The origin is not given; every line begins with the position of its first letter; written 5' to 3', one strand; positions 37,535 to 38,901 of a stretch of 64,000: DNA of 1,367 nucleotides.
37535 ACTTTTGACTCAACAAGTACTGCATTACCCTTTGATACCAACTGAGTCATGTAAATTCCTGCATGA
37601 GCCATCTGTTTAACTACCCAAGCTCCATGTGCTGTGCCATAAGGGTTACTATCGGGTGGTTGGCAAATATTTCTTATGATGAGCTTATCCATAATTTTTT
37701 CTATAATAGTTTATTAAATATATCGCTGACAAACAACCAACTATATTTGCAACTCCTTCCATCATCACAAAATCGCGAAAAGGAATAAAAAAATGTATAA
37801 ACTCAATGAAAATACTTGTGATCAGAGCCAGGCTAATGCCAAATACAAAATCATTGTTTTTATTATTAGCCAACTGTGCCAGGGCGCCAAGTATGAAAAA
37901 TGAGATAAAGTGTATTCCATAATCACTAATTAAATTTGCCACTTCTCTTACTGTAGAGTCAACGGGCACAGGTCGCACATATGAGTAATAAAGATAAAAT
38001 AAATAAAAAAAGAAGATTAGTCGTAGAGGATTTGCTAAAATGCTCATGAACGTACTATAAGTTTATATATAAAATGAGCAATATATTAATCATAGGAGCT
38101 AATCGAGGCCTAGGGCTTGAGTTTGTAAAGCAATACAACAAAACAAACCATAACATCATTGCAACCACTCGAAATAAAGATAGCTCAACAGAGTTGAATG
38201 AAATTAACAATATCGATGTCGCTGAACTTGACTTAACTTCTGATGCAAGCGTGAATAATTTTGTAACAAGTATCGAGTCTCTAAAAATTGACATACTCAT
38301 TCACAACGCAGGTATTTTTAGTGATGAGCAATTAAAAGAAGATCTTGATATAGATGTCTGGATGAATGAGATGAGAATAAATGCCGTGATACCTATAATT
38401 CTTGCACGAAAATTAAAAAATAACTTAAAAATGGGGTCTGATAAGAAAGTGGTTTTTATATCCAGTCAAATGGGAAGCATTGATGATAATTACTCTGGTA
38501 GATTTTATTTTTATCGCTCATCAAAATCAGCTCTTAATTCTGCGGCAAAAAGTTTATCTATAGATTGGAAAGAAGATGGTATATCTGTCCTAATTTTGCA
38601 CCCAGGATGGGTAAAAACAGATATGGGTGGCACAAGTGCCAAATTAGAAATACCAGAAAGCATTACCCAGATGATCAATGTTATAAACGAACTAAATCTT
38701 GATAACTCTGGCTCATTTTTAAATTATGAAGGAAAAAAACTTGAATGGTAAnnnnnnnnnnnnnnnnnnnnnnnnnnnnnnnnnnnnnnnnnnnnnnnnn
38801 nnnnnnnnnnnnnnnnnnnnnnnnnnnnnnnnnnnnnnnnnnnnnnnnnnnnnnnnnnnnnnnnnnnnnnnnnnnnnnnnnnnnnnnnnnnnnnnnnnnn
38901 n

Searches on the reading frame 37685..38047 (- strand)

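Call 3: search_protein_families(library=pfam, proteins=[window:37685-38047:-], max_evalue=0.01)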
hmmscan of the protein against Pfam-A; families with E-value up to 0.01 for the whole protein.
window:37685-38047:- (120 aa): 2 families
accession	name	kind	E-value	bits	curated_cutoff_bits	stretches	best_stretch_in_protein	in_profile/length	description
PF17369.7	DUF5391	-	0.0057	17.3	25.7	1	10-91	54-132/135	Family of unknown function (DUF5391)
PF04892.17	VanZ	-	0.0086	17.1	30.1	0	37-112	34-122/126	VanZ like family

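Call 4: search_protein_families(library=ncbifam, proteins=[window:37685-38047:-], max_evalue=0.01)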
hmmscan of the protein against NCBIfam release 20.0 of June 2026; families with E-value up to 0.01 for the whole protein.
window:37685-38047:- (120 aa): 1 family
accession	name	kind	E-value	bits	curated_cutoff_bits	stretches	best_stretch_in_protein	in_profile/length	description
NF037970.1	vanZ_1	subfamily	0.0028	18.3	20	1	37-98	37-102/109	VanZ family protein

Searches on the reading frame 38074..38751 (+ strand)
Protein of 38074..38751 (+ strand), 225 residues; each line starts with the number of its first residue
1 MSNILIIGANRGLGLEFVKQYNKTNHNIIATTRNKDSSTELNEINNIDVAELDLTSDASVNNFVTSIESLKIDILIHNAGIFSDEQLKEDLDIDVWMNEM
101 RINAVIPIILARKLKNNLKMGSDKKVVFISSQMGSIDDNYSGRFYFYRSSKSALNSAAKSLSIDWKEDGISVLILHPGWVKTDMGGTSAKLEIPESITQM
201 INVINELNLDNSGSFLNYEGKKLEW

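Call 3: search_protein_families(library=pfam, proteins=[window:38074-38751:+], max_evalue=0.01)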
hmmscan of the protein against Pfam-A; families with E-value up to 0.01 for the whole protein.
window:38074-38751:+ (225 aa): 7 families
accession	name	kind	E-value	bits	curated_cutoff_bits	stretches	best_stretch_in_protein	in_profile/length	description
PF00106.31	adh_short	-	3.3e-30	105.5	26.6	1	3-187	2-189/195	short chain dehydrogenase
PF13561.12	adh_short_C2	-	2.6e-21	76.7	27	1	8-189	1-185/236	Enoyl-(Acyl carrier protein) reductase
PF13460.12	NAD_binding_10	-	9.7e-08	32.5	27.2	1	8-186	1-152/184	NAD(P)H-binding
PF01370.27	Epimerase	-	5.1e-06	26.5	20.9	1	4-131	1-115/240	NAD dependent epimerase/dehydratase family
PF08659.16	KR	-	2.5e-05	24.7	22.6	1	4-89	3-99/180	KR domain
PF04321.23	RmlD_sub_bind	-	0.00022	20.8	27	1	3-79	2-59/287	RmlD substrate binding domain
PF05368.20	NmrA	-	0.0079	16.3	27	0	2-65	3-68/298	NmrA-like family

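Call 4: search_protein_families(library=ncbifam, proteins=[window:38074-38751:+], max_evalue=0.01)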
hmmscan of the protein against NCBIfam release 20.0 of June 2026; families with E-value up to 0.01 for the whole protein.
window:38074-38751:+ (225 aa): 194 families (the best 25 are shown)
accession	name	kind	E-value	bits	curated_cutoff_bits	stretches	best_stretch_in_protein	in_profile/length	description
NF006035.0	PRK08177.1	equivalog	1.9e-55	187.8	251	1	2-225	5-228/228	SDR family oxidoreductase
NF005403.0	PRK06953.1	equivalog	8.3e-48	162.7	254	1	1-225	1-222/222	SDR family oxidoreductase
NF049951.1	HglthnlMButDhIsoH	equivalog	3.3e-38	131.3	350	1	1-225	1-226/226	1-hydroxy-2-glutathionyl-2-methyl-3-butene dehydrogenase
NF006532.0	PRK09009.1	equivalog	1.3e-35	123.1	330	1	3-225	2-235/235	SDR family oxidoreductase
NF006073.0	PRK08219.1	equivalog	2.6e-26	92.8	218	1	3-184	5-178/227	SDR family oxidoreductase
NF006118.0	PRK08264.1-4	subfamily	6.4e-21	75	279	1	2-199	6-201/244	SDR family oxidoreductase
NF006120.0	PRK08264.1-6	subfamily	8.5e-21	74.6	274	1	4-200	10-204/246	SDR family oxidoreductase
NF006776.0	PRK09291.1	equivalog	1.7e-20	73.7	265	1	2-185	3-183/257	SDR family oxidoreductase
NF005372.1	PRK06914.1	subfamily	2.2e-20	73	320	1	5-190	6-195/279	SDR family oxidoreductase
NF047420.2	EF_P_mod_YmfI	equivalog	4.6e-20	72.4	238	1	4-193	2-191/236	elongation factor P 5-aminopentanone reductase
NF004826.0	PRK06182.1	subfamily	8.1e-20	71.2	305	1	4-190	7-190/274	oxidoreductase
NF006123.0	PRK08267.1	equivalog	1.6e-19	70.2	261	1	1-195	2-199/261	SDR family oxidoreductase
NF009466.0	PRK12826.1-2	subfamily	2.5e-19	69.7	222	1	3-193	5-200/248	3-oxoacyl-ACP reductase FabG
NF004824.0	PRK06180.1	subfamily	3.1e-19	69.2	298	1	3-200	6-202/279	oxidoreductase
NF006119.0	PRK08264.1-5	subfamily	1.3e-18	67.4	249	1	3-187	8-181/233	SDR family oxidoreductase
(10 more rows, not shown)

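Call 29: search_solved_structures(query=window:38074-38751:+, max_evalue=1e-10)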
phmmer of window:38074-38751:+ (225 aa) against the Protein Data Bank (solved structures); distinct sequences matched with E-value up to 1e-10: 16.
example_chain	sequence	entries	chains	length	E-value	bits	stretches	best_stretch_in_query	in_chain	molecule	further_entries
1sny_A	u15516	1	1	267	3.5e-38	134.6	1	1-225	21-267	sniffer CG10964-PA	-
1yo6_A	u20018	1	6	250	3.5e-29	105.2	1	3-217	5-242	Putative Carbonyl Reductase Sniffer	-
5wqm_A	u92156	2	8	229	2.4e-28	102.5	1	1-225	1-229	Probable dehydrogenase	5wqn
5wqo_A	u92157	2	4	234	2.6e-28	102.4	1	1-225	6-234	Probable dehydrogenase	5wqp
5tqv_A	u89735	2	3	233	4e-28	101.7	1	1-225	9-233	NADPH-dependent carbonyl reductase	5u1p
3wxb_A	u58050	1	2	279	1.8e-27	99.6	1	3-225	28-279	Uncharacterized protein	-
5idq_A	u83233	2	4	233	1.6e-26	96.5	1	1-225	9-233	Short-chain dehydrogenase/reductase SDR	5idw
7xwl_A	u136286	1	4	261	2.6e-24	89.3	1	5-187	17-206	Short-chain dehydrogenase/reductase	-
7xwh_A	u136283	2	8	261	2.7e-24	89.3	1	5-187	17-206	Short-chain dehydrogenase/reductase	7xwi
7xwk_A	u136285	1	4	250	8e-24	87.7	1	5-187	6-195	Short-chain dehydrogenase/reductase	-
7xwn_A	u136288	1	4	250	8e-24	87.7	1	5-187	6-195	Short-chain dehydrogenase/reductase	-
5tt1_A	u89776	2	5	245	9e-24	87.5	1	3-225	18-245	Putative short-chain alcohol dehydrogenase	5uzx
7xwj_A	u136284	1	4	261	9.6e-24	87.5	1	5-187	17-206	Short-chain dehydrogenase/reductase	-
7xwm_A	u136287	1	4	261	9.6e-24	87.5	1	5-187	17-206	Short-chain dehydrogenase/reductase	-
9cly_A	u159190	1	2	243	1e-13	54.7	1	4-187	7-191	CylG protein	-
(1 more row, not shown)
